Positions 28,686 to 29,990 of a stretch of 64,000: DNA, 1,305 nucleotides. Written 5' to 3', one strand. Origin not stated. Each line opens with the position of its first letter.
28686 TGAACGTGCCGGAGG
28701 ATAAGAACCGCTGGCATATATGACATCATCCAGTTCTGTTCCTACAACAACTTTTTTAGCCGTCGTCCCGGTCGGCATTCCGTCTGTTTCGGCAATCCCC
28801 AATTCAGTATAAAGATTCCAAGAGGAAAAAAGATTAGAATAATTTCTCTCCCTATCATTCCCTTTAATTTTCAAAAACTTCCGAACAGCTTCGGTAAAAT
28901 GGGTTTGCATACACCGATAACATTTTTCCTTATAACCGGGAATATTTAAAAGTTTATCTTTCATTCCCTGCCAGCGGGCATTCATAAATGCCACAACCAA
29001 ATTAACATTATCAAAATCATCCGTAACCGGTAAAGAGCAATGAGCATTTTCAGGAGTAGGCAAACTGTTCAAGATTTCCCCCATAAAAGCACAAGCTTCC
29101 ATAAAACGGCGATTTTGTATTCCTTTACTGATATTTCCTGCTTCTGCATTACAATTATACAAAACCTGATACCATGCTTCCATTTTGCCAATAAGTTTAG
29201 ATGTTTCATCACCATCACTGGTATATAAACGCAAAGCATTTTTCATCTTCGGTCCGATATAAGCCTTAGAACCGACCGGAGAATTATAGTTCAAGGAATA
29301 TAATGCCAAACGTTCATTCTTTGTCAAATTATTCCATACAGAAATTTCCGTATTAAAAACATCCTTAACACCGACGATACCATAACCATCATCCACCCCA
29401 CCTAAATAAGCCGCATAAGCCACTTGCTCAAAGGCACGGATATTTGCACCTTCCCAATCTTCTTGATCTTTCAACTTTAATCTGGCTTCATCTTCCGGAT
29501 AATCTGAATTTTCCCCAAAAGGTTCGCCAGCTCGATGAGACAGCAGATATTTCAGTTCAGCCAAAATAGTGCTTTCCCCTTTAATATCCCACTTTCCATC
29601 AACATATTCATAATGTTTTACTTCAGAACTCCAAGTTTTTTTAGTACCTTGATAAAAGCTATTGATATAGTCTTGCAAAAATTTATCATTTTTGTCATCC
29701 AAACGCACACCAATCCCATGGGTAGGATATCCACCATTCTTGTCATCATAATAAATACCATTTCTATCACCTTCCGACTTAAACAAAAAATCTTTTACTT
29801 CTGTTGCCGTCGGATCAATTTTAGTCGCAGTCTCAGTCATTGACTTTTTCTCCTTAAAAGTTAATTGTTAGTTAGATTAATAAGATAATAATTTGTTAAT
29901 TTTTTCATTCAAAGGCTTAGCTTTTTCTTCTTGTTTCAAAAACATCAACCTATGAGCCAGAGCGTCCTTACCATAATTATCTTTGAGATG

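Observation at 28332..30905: Two-gene module pairing a secreted LprI(DUF1311)-ankyrin protein with a leaderless lysozyme-like/RTX-like protein (effector-immunity candidate)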

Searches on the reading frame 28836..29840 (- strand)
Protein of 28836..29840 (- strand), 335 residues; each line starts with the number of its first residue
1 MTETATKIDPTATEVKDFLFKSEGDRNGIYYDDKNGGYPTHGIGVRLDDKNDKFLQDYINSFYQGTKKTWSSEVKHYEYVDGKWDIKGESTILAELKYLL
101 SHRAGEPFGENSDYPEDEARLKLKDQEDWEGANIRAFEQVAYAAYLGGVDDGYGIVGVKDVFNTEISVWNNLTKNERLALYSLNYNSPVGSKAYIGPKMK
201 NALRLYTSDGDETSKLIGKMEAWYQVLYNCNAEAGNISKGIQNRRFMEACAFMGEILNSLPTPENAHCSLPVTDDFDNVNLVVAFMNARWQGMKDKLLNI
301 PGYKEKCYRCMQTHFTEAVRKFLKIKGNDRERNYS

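Call 33: search_solved_structures(query=A3, max_evalue=10, show_alignments=3)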
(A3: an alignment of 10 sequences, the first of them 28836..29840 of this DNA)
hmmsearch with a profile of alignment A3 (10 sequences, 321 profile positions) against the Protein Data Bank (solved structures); distinct sequences matched with E-value up to 10: 5.
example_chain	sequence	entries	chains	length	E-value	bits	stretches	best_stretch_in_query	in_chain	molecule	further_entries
7m5i_B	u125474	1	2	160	0.0025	20.5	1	154-242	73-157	Endolysin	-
6et6_A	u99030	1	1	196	0.48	13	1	147-189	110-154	Lysozyme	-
7cn7_A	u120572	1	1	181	0.5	13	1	14-58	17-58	Baseplate central spike complex protein gp5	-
6xc0_A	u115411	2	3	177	0.78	12.3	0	16-58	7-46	Lysozyme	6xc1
9kbs_A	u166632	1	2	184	1.5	11.4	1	149-187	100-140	Lysozyme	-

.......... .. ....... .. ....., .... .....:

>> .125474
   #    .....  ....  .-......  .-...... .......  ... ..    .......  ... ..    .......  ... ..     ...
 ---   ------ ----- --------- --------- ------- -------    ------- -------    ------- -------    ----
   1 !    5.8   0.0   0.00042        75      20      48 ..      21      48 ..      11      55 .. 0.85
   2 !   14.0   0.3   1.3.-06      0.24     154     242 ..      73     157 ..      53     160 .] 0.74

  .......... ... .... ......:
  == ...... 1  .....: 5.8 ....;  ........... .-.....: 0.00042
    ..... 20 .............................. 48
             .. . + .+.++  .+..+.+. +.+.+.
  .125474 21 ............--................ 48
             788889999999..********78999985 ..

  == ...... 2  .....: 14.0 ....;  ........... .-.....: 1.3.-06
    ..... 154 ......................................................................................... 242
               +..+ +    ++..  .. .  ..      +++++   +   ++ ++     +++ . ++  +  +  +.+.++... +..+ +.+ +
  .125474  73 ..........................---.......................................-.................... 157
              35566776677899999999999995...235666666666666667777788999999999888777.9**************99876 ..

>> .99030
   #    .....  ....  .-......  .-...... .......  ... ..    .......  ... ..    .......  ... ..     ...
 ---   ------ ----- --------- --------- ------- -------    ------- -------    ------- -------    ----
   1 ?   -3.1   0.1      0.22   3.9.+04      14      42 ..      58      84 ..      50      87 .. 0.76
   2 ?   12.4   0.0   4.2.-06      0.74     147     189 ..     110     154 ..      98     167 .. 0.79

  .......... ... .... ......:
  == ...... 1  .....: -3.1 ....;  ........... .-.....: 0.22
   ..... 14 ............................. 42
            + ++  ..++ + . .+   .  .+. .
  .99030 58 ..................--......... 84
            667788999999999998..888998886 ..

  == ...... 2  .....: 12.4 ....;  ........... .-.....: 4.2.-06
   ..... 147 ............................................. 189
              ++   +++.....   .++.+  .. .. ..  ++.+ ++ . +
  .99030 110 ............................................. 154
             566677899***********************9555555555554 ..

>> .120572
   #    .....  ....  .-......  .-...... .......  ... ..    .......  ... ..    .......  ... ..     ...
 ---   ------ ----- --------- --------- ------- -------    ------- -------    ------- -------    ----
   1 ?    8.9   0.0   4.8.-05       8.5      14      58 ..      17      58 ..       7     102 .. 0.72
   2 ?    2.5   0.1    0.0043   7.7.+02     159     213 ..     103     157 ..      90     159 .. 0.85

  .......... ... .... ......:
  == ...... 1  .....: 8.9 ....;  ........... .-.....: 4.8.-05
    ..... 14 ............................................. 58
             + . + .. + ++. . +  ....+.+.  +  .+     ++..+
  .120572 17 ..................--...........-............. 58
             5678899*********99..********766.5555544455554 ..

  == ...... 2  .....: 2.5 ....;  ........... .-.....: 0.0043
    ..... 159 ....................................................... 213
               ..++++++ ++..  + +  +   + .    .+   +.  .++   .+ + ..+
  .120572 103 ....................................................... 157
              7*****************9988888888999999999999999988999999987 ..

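Call 70: search_protein_representatives(alignment_id=A5)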
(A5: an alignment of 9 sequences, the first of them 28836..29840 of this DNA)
Query: 9 sequences, 327 profile positions. Proteins with E-value up to 0.001 (for the whole library): 144; up to 1e-10: 28; up to 1e-30: 20. The best 144 are listed.
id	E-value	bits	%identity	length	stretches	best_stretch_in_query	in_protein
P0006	1.2e-141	488.3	-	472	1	3-327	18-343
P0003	7.8e-137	472.4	-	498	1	2-327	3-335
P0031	4.0e-127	440.5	-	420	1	3-324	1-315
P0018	9.4e-115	399.9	-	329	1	3-302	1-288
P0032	5.6e-111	387.4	-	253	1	3-256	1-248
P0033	1.9e-85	303.5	-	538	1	3-327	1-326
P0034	4.1e-68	246.6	-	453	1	12-324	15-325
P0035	8.4e-68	245.6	-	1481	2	129-327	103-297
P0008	6.2e-55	203.3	-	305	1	179-327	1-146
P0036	2.0e-53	198.3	-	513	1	151-324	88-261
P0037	2.4e-52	194.8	-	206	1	172-312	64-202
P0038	1.0e-50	189.4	-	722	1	3-320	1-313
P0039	1.5e-49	185.6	-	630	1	172-327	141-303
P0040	2.7e-47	178.2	-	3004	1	5-257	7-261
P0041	5.3e-45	170.6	-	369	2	108-327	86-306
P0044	7.3e-35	137.3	-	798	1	14-321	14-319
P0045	7.0e-34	134.1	-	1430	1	14-317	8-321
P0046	9.0e-34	133.7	-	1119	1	155-327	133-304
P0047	1.5e-26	110.0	-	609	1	16-326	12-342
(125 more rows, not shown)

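Call 71: search_protein_families(library=pfam, proteins=[P0040, P0035, P0045, P0046, P0038, P0044, P0047, P0033], max_evalue=0.001)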
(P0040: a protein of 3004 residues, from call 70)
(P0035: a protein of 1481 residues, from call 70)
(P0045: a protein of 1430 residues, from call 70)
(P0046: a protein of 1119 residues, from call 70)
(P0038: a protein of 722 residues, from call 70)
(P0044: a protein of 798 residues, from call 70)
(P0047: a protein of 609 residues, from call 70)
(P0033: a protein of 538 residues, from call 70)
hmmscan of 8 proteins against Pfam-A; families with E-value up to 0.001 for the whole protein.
P0040 (3004 aa): 3 families
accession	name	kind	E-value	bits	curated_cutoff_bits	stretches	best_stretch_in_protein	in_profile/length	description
PF00353.25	HemolysinCabind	-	5.6e-132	429.3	23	28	1044-1077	3-36/36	RTX calcium-binding nonapeptide repeat (4 copies)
PF06594.17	HCBP_related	-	6.7e-81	266.5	21.4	10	2045-2085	1-41/42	Haemolysin-type calcium binding protein related domain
PF08339.15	RTX_C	-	9.5e-10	39.2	30.2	0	1458-1492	4-37/132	RTX C-terminal domain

P0035 (1481 aa): 2 families
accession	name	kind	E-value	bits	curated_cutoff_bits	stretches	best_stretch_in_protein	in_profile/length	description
PF00353.25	HemolysinCabind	-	9.4e-52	172.9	23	9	1378-1411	2-35/36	RTX calcium-binding nonapeptide repeat (4 copies)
PF06594.17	HCBP_related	-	3.4e-07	30.6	21.4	1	1295-1340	1-41/42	Haemolysin-type calcium binding protein related domain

P0045 (1430 aa): 1 family
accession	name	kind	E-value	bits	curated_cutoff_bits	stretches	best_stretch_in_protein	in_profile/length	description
PF00353.25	HemolysinCabind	-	6.1e-54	179.9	23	9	616-649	1-34/36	RTX calcium-binding nonapeptide repeat (4 copies)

P0046 (1119 aa): 1 family
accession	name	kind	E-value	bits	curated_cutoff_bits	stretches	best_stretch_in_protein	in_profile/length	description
PF00353.25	HemolysinCabind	-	2.4e-19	69.3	23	3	495-530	1-36/36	RTX calcium-binding nonapeptide repeat (4 copies)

P0038 (722 aa): 1 family
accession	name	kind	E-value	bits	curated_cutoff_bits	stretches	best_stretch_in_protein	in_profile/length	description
PF00353.25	HemolysinCabind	-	5.1e-14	52.3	23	2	326-359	3-36/36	RTX calcium-binding nonapeptide repeat (4 copies)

P0044 (798 aa): 1 family
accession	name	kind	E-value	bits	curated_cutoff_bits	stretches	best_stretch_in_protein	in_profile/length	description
PF00353.25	HemolysinCabind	-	1.6e-05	25.2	23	1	470-496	7-33/36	RTX calcium-binding nonapeptide repeat (4 copies)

P0047 (609 aa): 2 families
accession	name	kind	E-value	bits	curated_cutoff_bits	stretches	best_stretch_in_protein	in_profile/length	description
PF00353.25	HemolysinCabind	-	9.4e-12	45.1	23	2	395-428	3-36/36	RTX calcium-binding nonapeptide repeat (4 copies)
PF00959.24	Phage_lysozyme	-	0.00036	21.3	22.3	0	18-61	4-44/125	Phage lysozyme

P0033 (538 aa): 1 family
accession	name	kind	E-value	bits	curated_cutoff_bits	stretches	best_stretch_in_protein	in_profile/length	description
PF00353.25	HemolysinCabind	-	3.8e-10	40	23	2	383-415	2-34/36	RTX calcium-binding nonapeptide repeat (4 copies)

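Call 73: search_protein_families(library=pfam, alignment_id=A6, max_evalue=0.01)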
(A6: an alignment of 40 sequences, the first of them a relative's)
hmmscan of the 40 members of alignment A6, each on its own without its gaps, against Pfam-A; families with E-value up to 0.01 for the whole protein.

A. member 1, P0055 (241 aa): 1 family
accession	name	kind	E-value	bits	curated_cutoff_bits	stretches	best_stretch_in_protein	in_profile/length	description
PF00959.24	Phage_lysozyme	-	2.6e-08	34.7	22.3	1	95-161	34-92/125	Phage lysozyme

B. families by the number of members that match (of 40 scanned): 4 families
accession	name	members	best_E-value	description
PF00959.24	Phage_lysozyme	35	2.3e-19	Phage lysozyme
PF00353.25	HemolysinCabind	7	6.5e-35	RTX calcium-binding nonapeptide repeat (4 copies)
PF08548.17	Peptidase_M10_C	1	5.9e-13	Peptidase M10 serralysin C terminal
PF18410.7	BTHB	1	0.0056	Basic tilted helix bundle domain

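Call 87: find_encoding_contigs(protein=P0047, flank=5000, max_places=2)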
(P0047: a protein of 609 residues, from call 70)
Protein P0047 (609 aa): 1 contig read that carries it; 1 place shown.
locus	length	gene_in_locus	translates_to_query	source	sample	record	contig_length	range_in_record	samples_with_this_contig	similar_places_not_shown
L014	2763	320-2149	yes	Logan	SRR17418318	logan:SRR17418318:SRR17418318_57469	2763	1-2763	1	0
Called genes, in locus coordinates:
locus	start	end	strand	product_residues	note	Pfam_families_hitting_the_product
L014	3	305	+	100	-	?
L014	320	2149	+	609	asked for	PF00353:HemolysinCabind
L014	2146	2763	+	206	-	?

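Call 88: find_encoding_contigs(protein=P0038, flank=5000, max_places=2)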
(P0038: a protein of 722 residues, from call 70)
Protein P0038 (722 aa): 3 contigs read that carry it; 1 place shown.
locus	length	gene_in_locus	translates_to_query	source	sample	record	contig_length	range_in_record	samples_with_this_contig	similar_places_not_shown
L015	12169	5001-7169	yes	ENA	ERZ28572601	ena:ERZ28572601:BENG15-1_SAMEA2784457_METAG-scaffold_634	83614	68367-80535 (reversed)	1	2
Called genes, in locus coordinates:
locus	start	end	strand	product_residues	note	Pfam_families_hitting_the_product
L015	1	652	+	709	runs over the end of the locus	PF03412:Peptidase_C39, PF00664:ABC_membrane, PF00005:ABC_tran, PF02463:SMC_N (faint)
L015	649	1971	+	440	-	PF25917:BSH_RND (faint), PF25919:BSH_CusB (weak), PF25984:BSH_YknX (weak), PF25988:HH_CyaD (weak), PF25994:HH_AprE, PF26002:Beta-barrel_AprE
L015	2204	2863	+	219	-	-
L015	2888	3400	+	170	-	PF26745:SPM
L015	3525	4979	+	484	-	PF07007:LprI (weak), PF13637:Ank_4 (faint), PF00023:Ank (faint), PF12796:Ank_2 (faint)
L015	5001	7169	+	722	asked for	PF00353:HemolysinCabind, PF26745:SPM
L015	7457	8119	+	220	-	-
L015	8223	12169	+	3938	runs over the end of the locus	PF26745:SPM, PF00353:HemolysinCabind, PF22783:BapA_N (faint), PF00353:HemolysinCabind, PF06594:HCBP_related, PF00353:HemolysinCabind, PF08339:RTX_C (faint), PF00353:HemolysinCabind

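Call 91: find_encoding_contigs(protein=P0040, flank=6000, max_places=2)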
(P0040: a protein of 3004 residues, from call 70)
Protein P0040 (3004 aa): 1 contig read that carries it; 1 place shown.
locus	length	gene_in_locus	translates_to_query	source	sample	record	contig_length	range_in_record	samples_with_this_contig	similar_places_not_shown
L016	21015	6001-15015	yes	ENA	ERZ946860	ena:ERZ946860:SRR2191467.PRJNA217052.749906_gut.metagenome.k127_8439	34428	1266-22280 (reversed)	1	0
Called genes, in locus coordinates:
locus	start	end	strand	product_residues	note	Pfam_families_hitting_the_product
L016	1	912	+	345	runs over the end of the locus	PF03432:Relaxase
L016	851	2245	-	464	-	PF25984:BSH_YknX (weak), PF25994:HH_AprE, PF26002:Beta-barrel_AprE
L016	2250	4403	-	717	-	PF03412:Peptidase_C39, PF00664:ABC_membrane, PF00005:ABC_tran, PF02463:SMC_N (faint)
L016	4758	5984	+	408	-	-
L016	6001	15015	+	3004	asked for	PF26745:SPM, PF00353:HemolysinCabind, PF00353:HemolysinCabind, PF00353:HemolysinCabind, PF06594:HCBP_related, PF00353:HemolysinCabind, PF06594:HCBP_related, PF00353:HemolysinCabind, +4 more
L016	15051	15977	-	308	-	-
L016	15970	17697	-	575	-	PF02534:T4SS-DNA_transf, PF10412:TrwB_AAD_bind, PF12696:TraG-D_C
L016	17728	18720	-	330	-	PF00437:T2SSE, PF27713:UCP018868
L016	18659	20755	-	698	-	-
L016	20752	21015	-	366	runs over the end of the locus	PF03743:TrbI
